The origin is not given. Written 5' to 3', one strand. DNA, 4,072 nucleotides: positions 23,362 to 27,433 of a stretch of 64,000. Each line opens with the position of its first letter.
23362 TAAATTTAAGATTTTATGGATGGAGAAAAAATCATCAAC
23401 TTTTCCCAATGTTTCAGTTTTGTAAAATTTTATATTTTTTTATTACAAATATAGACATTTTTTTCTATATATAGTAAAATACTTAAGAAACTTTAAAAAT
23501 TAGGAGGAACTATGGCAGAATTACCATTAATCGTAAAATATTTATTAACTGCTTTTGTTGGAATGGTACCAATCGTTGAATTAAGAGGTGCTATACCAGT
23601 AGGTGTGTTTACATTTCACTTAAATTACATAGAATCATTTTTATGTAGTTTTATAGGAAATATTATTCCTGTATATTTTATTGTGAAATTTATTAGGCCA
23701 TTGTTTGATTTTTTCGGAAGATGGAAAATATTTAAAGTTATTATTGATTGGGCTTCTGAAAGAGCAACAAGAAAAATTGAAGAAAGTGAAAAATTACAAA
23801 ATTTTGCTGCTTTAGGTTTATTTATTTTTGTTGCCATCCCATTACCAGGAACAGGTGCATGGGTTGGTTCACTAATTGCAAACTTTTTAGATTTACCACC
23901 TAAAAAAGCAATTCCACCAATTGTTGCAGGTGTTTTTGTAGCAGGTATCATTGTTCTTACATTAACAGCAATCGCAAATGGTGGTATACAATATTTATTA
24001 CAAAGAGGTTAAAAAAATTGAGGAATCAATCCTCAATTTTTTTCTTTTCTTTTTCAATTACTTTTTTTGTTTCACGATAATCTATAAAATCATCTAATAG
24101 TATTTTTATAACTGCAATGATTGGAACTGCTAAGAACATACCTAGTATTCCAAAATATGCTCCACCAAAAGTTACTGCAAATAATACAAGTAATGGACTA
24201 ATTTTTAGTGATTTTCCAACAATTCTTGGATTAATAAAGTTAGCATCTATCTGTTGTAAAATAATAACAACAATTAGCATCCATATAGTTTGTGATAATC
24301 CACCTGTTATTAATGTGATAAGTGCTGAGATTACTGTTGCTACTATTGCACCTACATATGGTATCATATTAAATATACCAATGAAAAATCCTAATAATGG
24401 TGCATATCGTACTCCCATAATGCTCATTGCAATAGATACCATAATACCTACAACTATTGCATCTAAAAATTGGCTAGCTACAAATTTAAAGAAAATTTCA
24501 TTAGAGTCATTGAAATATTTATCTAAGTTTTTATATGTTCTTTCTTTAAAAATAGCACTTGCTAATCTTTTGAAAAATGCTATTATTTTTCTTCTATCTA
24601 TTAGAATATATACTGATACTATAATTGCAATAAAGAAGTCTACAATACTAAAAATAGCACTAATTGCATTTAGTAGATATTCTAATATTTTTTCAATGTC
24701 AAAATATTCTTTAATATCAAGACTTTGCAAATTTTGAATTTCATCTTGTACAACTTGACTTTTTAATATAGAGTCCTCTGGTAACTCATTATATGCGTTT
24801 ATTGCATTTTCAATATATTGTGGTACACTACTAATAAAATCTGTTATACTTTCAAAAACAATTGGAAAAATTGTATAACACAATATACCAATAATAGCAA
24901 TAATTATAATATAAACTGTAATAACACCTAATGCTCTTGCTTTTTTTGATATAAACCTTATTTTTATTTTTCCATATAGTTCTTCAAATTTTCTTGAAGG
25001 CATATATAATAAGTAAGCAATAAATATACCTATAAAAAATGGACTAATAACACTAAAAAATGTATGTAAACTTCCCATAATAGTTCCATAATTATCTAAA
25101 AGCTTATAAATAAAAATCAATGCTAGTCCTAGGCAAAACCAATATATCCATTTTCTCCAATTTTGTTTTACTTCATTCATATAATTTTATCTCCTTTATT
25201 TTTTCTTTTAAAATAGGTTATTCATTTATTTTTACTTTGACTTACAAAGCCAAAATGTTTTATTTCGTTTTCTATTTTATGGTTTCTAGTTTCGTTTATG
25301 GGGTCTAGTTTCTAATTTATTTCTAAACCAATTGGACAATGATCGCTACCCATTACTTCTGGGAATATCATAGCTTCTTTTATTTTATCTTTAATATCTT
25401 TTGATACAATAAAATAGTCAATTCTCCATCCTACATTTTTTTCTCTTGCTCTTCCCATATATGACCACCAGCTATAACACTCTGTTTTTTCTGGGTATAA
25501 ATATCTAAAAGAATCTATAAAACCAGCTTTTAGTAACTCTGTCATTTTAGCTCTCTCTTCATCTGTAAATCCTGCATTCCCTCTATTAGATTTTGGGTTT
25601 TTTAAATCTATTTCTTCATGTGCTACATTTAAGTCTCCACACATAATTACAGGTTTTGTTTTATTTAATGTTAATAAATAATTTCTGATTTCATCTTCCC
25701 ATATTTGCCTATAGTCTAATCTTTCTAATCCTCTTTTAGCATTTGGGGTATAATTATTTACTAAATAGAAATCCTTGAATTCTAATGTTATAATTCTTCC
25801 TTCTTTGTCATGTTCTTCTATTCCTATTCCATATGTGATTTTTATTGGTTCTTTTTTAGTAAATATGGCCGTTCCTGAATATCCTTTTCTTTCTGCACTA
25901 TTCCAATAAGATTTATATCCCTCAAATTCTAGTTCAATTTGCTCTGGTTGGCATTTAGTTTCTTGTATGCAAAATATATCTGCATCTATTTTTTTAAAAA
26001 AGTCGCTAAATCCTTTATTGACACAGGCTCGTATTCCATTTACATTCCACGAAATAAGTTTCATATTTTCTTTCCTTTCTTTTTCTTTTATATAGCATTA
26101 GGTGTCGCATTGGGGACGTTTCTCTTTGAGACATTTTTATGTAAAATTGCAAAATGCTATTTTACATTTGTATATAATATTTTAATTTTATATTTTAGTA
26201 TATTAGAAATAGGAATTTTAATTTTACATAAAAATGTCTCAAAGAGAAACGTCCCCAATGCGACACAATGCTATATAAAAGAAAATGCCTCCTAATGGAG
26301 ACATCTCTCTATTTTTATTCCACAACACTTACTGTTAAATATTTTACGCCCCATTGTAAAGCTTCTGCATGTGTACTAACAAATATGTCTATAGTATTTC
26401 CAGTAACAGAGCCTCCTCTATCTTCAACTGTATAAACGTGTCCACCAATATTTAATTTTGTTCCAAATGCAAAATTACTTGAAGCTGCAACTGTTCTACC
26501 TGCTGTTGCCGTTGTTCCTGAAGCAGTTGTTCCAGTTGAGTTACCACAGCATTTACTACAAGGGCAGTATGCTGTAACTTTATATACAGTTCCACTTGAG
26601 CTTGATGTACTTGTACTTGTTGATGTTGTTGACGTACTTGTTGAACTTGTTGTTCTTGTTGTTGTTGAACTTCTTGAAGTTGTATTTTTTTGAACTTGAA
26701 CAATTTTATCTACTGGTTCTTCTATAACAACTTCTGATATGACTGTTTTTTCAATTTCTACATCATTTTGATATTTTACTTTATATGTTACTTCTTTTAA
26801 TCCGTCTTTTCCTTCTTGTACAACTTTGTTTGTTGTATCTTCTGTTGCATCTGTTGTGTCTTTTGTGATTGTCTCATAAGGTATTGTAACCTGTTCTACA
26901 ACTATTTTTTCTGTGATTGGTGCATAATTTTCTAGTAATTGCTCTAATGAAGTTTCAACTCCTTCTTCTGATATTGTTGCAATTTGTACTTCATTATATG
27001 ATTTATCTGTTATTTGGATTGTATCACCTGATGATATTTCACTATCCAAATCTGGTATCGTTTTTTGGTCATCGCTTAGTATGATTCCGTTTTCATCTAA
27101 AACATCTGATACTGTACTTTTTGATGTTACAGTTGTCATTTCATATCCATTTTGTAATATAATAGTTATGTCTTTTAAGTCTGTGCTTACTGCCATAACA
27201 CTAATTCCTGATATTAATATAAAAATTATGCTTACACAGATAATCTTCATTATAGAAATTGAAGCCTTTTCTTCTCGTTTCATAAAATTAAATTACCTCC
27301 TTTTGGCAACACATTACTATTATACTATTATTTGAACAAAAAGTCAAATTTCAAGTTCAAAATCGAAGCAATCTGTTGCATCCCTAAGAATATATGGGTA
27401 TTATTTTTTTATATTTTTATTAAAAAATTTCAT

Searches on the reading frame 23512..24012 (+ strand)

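Call 23: search_protein_families(library=pfam, proteins=[window:23512-24012:+])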
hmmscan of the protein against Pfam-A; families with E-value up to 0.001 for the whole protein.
window:23512-24012:+ (166 aa): 1 family
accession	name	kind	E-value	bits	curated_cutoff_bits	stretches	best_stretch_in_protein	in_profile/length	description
PF06695.16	Sm_multidrug_ex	-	1.4e-38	132.6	30.7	1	23-147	1-121/121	Putative small multi-drug export protein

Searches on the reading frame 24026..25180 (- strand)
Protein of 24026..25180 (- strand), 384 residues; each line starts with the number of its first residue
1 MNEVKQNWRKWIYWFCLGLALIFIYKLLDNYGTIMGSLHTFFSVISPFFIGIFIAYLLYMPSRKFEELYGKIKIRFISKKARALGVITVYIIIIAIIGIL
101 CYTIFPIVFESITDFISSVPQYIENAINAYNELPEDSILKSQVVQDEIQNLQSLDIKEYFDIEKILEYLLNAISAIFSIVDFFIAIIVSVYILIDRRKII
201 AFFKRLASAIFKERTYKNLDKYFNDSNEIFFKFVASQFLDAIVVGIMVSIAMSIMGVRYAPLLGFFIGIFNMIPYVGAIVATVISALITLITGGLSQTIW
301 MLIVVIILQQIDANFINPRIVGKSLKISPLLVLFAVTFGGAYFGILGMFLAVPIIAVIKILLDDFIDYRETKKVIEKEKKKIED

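Call 22: search_protein_families(library=ncbifam, proteins=[window:24026-25180:-])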
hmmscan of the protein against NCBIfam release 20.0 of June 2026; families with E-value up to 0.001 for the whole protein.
window:24026-25180:- (384 aa): 3 families
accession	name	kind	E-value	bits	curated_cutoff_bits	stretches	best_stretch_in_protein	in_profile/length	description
TIGR02872.1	spore_ytvI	equivalog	1.1e-27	97.4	198.15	1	40-361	18-335/341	sporulation integral membrane protein YtvI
NF045801.1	efflux_ABUW_0982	equivalog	5.2e-23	81.6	675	1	34-379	18-357/392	chloramphenicol efflux transporter CxpE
NF008930.0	PRK12287.1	subfamily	1e-20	74.6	318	1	32-364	21-327/344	AI-2E family transporter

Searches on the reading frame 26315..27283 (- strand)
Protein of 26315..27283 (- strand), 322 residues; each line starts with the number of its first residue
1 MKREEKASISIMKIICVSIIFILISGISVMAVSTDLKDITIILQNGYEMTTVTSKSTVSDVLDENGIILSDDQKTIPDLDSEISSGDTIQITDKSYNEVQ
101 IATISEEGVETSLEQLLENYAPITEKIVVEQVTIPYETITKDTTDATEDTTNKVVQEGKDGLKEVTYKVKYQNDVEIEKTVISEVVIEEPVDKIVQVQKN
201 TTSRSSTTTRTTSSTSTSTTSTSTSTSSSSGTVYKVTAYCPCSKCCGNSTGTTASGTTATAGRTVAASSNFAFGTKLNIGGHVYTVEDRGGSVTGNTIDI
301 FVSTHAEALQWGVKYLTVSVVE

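Call 14: search_protein_families(library=pfam, proteins=[window:26315-27283:-])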
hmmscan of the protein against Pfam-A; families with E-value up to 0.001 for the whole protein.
window:26315-27283:- (322 aa): 3 families
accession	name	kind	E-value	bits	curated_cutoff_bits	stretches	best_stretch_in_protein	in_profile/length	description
PF07501.17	G5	-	1.8e-16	60.6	23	1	126-197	2-72/75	G5 domain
PF06725.17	3D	-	2.5e-07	31.2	23.8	1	272-321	11-71/72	3D domain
PF03990.20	DUF348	-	0.00014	21.9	24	1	45-80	6-41/41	G5-linked-Ubiquitin-like domain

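Call 36: find_encoding_contigs(protein=window:26315-27283:-, flank=5000, max_places=10)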
Protein window:26315-27283:- (322 aa): no gene with exactly this product is on record in the collection.
